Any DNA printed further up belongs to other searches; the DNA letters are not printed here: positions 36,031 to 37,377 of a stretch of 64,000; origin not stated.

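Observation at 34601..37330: Tandem ftsZ duplication: second copy lacks the C-terminal linker and FtsA/ZipA-binding peptide and has its own promoter and terminator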

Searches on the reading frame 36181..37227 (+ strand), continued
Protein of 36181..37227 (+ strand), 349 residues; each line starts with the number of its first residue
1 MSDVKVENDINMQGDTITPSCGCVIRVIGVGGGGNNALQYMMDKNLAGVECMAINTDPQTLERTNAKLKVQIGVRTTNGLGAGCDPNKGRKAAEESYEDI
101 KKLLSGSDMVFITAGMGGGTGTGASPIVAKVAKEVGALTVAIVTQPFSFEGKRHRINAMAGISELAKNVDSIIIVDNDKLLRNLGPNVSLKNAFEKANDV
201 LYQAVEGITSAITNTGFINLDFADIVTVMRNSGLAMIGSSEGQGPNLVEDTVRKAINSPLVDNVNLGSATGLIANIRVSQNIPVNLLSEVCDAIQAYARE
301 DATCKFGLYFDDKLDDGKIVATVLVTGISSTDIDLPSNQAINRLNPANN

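Call 60: fold_search(model_id=the predicted structure, library=pdb)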
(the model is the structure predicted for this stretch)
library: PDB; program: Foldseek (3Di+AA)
matches with E <= 10: 1873; with E <= 0.001: 1087
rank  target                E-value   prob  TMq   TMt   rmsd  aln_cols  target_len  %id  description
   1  8h1o_A                7.8e-43  1.00  0.83  0.92   1.7       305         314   48  Cryo-EM structure of KpFtsZ-monobody double helical tube (released 2023-08-02)
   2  8gzx_A                1.5e-41  1.00  0.83  0.94   1.7       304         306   48  Escherichia coli FtsZ complexed with monobody (P212121) (released 2023-07-19)
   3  2rhj                  2.1e-40  1.00  0.80  0.89   2.5       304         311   45  Synthetic Gene Encoded Bacillus Subtilis FtsZ with Two Sulfate Ions and Sodium Ion in the Nucleotide Pocket (released 2008-10-21)
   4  8gzv_A                2.7e-40  1.00  0.83  0.94   1.8       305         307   48  Klebsiella pneumoniae FtsZ complexed with monobody (P212121) (released 2023-07-19)
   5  7ohk                  3.0e-40  1.00  0.81  0.91   2.2       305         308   46  SaFtsZ complexed with GDP, BeF3- and Mg2+ (released 2022-03-02)
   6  6yd1                  3.2e-40  1.00  0.81  0.92   2.2       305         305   46  SaFtsZ-DFMBA (released 2021-07-28)
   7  5h5h                  4.6e-40  1.00  0.81  0.92   2.2       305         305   46  Staphylococcus aureus FtsZ-GDP R29A mutant in T state (released 2017-05-24)
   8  3vo8_A                5.2e-40  1.00  0.80  0.91   2.2       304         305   46  Staphylococcus aureus FtsZ GDP-form (released 2012-08-29)
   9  9isk_A                6.6e-40  1.00  0.83  0.92   2.4       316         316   47  Cryo-EM structure of KpFtsZ-ZapA complex (released 2025-07-23)
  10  7ojc                  6.6e-40  1.00  0.81  0.91   2.2       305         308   46  SaFtsZ(Q48A) complexed with GDP (released 2022-03-02)
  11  2vxy                  1.0e-39  1.00  0.79  0.90   2.5       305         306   45  The structure of FTsZ from Bacillus subtilis at 1.7A resolution (released 2008-09-30)
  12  2rhl_B                1.1e-39  1.00  0.80  0.89   2.6       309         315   44  Synthetic Gene Encoded Bacillus Subtilis FtsZ NCS Dimer with Bound GDP (released 2008-10-21)
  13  5xdv                  1.1e-39  1.00  0.82  0.93   1.9       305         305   46  Staphylococcus aureus FtsZ 12-316 G196S complexed with TXA6101 (released 2017-08-02)
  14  6rvn                  1.4e-39  1.00  0.81  0.91   2.2       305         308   46  aFtsz-GDP-Wat (released 2020-02-19)
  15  6ll5                  2.0e-39  1.00  0.80  0.91   2.6       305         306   48  Crystal structure of KpFtsZ (residues 11-316) (released 2020-02-26)
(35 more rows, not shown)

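Call 66: list_cluster_members(proteins=[P0056, P0079, P0001, P0003])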
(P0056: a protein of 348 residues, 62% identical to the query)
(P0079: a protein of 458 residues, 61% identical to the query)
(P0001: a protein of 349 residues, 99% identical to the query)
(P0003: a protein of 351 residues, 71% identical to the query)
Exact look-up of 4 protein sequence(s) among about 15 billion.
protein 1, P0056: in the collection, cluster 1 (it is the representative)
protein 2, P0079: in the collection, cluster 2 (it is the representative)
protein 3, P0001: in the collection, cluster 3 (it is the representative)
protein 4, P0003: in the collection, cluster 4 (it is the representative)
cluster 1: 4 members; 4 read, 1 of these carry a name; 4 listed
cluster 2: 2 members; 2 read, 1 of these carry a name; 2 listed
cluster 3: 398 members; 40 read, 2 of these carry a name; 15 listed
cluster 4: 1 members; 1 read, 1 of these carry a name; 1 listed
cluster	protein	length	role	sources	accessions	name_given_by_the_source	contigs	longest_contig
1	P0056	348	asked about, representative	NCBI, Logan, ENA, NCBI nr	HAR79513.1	MAG TPA: cell division protein FtsZ [Succinivibrionaceae bacterium] | cell division protein FtsZ [Succinivibrionaceae bacterium]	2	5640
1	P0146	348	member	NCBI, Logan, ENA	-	-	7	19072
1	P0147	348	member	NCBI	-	-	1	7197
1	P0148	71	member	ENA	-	-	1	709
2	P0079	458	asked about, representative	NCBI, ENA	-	-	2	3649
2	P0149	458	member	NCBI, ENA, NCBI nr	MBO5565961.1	MAG: cell division protein FtsZ [Succinivibrio sp.] | cell division protein FtsZ [Succinivibrio sp.]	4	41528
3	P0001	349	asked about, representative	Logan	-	-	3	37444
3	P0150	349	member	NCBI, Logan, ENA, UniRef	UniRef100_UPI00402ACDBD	cell division protein FtsZ n=1 Tax=Succinivibrio sp. TaxID=2053619 RepID=UPI00402ACDBD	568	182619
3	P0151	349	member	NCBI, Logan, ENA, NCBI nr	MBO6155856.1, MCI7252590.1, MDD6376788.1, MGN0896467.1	MAG: cell division protein FtsZ [Succinivibrio sp.] | cell division protein FtsZ [Succinivibrio sp.]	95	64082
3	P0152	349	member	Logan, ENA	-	-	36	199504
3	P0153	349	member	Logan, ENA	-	-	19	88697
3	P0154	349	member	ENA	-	-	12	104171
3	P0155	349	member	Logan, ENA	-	-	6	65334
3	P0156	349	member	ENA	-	-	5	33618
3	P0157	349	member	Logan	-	-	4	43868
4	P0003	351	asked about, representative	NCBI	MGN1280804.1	MAG: cell division protein FtsZ [Succinivibrio sp.]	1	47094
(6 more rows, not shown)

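Call 68: search_protein_families(library=padloc, proteins=[window:36181-37227:+], max_evalue=0.001)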
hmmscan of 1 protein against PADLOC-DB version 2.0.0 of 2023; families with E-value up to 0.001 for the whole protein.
window:36181-37227:+ (349 aa): 0 families
